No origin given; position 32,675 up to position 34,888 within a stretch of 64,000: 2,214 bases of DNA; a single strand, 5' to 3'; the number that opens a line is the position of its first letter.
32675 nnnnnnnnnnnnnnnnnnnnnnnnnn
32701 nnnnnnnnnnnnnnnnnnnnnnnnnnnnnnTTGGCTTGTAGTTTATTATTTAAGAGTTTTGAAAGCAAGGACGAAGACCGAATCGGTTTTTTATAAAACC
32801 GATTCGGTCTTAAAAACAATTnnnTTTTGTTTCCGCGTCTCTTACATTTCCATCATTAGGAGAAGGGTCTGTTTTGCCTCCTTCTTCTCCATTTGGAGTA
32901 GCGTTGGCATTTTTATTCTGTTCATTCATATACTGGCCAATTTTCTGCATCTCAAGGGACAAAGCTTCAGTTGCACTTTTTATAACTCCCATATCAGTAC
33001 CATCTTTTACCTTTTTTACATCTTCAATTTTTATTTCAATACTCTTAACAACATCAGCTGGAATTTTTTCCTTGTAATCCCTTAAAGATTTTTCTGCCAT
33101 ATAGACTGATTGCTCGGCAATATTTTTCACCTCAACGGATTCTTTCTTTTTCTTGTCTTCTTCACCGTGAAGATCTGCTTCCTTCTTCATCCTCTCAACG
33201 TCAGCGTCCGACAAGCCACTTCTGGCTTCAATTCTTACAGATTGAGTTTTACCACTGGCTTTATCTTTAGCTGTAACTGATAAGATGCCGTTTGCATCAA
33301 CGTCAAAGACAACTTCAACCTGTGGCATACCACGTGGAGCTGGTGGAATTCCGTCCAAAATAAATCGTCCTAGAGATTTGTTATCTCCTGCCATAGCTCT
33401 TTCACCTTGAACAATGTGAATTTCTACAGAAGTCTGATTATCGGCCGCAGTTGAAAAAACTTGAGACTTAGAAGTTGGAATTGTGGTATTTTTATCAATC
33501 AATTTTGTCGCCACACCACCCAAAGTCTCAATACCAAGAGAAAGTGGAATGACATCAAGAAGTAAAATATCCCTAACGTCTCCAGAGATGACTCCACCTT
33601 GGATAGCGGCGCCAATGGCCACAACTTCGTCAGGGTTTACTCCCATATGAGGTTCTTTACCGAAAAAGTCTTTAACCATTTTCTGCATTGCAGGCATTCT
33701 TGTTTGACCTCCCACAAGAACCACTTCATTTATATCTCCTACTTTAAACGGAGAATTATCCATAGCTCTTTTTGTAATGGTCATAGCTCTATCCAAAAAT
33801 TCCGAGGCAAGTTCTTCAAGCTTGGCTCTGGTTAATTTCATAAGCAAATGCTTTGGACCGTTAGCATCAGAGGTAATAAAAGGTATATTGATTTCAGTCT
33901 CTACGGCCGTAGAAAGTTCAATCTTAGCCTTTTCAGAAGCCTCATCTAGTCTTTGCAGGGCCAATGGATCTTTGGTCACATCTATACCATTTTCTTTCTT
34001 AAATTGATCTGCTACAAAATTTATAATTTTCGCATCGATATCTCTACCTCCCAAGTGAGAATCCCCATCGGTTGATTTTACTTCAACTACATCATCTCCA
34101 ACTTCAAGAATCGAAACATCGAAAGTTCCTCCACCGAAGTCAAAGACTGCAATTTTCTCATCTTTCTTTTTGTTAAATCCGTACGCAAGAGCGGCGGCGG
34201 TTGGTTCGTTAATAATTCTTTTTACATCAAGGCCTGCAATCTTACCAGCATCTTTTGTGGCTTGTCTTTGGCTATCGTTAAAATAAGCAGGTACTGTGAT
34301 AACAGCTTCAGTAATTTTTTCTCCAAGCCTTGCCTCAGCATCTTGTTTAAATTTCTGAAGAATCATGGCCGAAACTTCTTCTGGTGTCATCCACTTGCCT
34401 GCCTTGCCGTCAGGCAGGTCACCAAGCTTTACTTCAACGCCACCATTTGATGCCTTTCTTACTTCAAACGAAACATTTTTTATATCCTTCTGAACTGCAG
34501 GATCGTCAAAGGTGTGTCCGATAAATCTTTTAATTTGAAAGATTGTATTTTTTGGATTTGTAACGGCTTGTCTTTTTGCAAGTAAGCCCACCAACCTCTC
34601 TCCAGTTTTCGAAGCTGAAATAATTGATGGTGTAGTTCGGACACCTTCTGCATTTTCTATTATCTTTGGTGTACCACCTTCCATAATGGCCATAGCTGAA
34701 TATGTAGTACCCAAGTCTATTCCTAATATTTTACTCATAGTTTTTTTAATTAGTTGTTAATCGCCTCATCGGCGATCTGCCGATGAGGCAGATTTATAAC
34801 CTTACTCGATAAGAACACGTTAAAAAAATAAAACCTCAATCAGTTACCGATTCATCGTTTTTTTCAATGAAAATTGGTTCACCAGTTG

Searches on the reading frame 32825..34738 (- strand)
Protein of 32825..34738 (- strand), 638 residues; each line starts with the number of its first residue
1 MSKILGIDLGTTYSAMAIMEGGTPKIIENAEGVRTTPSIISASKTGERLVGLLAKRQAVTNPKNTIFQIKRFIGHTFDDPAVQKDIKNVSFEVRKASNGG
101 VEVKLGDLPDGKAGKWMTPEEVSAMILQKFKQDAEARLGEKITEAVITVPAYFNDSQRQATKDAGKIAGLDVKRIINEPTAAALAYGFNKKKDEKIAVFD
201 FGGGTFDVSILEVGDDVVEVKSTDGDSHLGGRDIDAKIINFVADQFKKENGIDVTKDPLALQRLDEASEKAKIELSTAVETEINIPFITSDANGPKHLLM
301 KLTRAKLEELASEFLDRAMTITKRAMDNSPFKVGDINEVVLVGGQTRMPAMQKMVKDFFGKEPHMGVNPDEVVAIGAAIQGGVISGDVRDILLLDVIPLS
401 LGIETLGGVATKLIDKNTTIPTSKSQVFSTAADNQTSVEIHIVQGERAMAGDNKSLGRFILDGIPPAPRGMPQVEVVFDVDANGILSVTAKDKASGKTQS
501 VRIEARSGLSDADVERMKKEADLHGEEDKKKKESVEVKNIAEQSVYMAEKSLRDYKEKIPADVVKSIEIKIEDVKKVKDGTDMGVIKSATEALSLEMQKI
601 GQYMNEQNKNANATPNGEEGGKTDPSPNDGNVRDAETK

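Call 85: search_protein_families(library=ncbifam, proteins=[window:32825-34738:-], max_evalue=0.00001)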
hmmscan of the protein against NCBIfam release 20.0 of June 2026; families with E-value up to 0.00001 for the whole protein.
window:32825-34738:- (638 aa): 14 families
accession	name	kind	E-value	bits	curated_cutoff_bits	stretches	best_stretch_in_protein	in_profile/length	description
NF001413.0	PRK00290.1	equivalog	4.5e-280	930.4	648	1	1-636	1-617/625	molecular chaperone DnaK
TIGR02350.1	prok_dnaK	equivalog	2.1e-271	901.5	822.55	1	3-605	1-595/596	molecular chaperone DnaK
NF009947.0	PRK13411.1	equivalog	2.2e-246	819.1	1002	1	1-613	1-608/662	molecular chaperone DnaK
NF009946.0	PRK13410.1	equivalog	2.7e-234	779.3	1019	1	1-610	1-607/669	molecular chaperone DnaK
NF003520.0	PRK05183.1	subfamily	4.6e-171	570.4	620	1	5-609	22-610/621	Fe-S protein assembly chaperone HscA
TIGR01991.1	HscA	equivalog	5.9e-171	570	708.55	1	5-605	2-586/600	Fe-S protein assembly chaperone HscA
NF002399.0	PRK01433.1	equivalog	1.3e-110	370.8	743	1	4-600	21-574/595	Fe-S protein assembly chaperone HscA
NF008673.0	PRK11678.1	equivalog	4.5e-23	81.8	331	1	120-222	127-237/450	molecular chaperone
NF010539.0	PRK13927.1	subfamily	1e-13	50.9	293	1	123-378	79-323/339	rod shape-determining protein MreB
NF011660.0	PRK15080.1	equivalog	1.2e-13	51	182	1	124-229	76-176/277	ethanolamine utilization protein EutJ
TIGR02529.1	EutJ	subfamily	2.8e-13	49.9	152.1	1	124-229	43-143/239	ethanolamine utilization protein EutJ family protein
NF010540.1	PRK13929.1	exception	3.3e-12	46.2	515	1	123-378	77-321/334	rod-share determining protein MreBH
TIGR00904.1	mreB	subfamily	7.9e-11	41.6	365.75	1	127-377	83-322/334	MreB/Mrl family cell shape determining protein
TIGR01174.1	ftsA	equivalog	1.4e-06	27.7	175.85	0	252-374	229-352/371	cell division protein FtsA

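Call 86: find_related_loci(query=window:32825-34738:-, collection=genome_contigs, flank=100)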
Query window:32825-34738:- (638 aa) in genome_contigs; peptide patterns used: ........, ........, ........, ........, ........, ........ (x = any residue, [..] = any of these).
599 stretches matched a pattern (row limit reached: there are more); 483 encode a relative of the query (tblastn E <= 1e-3); the best 80 are kept; 80 distinct loci.
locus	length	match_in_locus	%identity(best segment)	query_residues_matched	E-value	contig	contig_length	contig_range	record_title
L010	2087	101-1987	82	1-638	0e+0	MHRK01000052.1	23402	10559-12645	MAG: Candidatus Taylorbacteria bacterium RIFCSPHIGHO2_02_FULL_43_32b rifcsphigho2_02_scaffold_4821, whole genome shotgun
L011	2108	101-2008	81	1-638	0e+0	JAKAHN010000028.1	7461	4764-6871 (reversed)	MAG: bacterium isolate WY3.bin111 NODE_19389_length_7461_cov_1.178484, whole genome shotgun sequence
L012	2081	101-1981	77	1-636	0e+0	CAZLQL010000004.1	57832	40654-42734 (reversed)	MAG TPA_asm: uncultured Candidatus Saccharibacteria bacterium isolate SRP219642_co4_43 genome assembly, contig: NODE_772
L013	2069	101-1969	76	1-638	0e+0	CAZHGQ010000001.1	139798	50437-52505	MAG TPA_asm: uncultured Candidatus Saccharibacteria bacterium isolate SRP257259_co1_375 genome assembly, contig: NODE_94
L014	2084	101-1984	76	1-638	0e+0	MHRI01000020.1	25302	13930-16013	MAG: Candidatus Taylorbacteria bacterium RIFCSPHIGHO2_01_FULL_51_15 rifcsphigho2_01_scaffold_3587, whole genome shotgun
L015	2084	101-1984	75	1-636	0e+0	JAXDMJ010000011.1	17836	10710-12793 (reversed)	MAG: Candidatus Parcubacteria bacterium isolate BP_639 scaffold_3511185, whole genome shotgun sequence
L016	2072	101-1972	75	1-638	0e+0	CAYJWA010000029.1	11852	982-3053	MAG TPA_asm: uncultured Candidatus Saccharibacteria bacterium isolate ERP125453_co1_235 genome assembly, contig: NODE_61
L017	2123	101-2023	74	1-638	0e+0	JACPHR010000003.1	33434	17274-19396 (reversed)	MAG: Candidatus Taylorbacteria bacterium isolate NC_groundwater_419_Ag_B-0.1um_49_17 GD18-4_B1_scaffold_73048, whole gen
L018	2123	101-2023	74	1-638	0e+0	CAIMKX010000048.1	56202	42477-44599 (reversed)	uncultured bacterium isolate AM-2014-D8_bin-0381 genome assembly, contig: bin-0381:48/56, whole genome shotgun sequence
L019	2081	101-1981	75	1-638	0e+0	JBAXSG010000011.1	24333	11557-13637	MAG: Candidatus Taylorbacteria bacterium isolate ELA603 MAG603_11, whole genome shotgun sequence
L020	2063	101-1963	75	1-635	0e+0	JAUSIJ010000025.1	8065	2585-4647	MAG: bacterium isolate E14_metabat.bin.237 E14_k141_1689560, whole genome shotgun sequence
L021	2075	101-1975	75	1-636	0e+0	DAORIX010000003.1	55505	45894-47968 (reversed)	MAG TPA_asm: Candidatus Paceibacterota bacterium isolate AMR_MDS_5566 NODE_73_length_55505_cov_6.656159, whole genome sh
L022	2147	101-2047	73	1-638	0e+0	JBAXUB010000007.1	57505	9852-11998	MAG: Candidatus Taylorbacteria bacterium isolate ELA650 MAG650_7, whole genome shotgun sequence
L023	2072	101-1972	75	1-638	0e+0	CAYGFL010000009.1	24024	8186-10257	MAG TPA_asm: uncultured Candidatus Saccharibacteria bacterium isolate ERP113451_co1_293 genome assembly, contig: NODE_23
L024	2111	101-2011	74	1-638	0e+0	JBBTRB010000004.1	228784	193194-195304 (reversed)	MAG: Patescibacteria group bacterium isolate H41-bin050_1 H41_bin050_1_000000000004, whole genome shotgun sequence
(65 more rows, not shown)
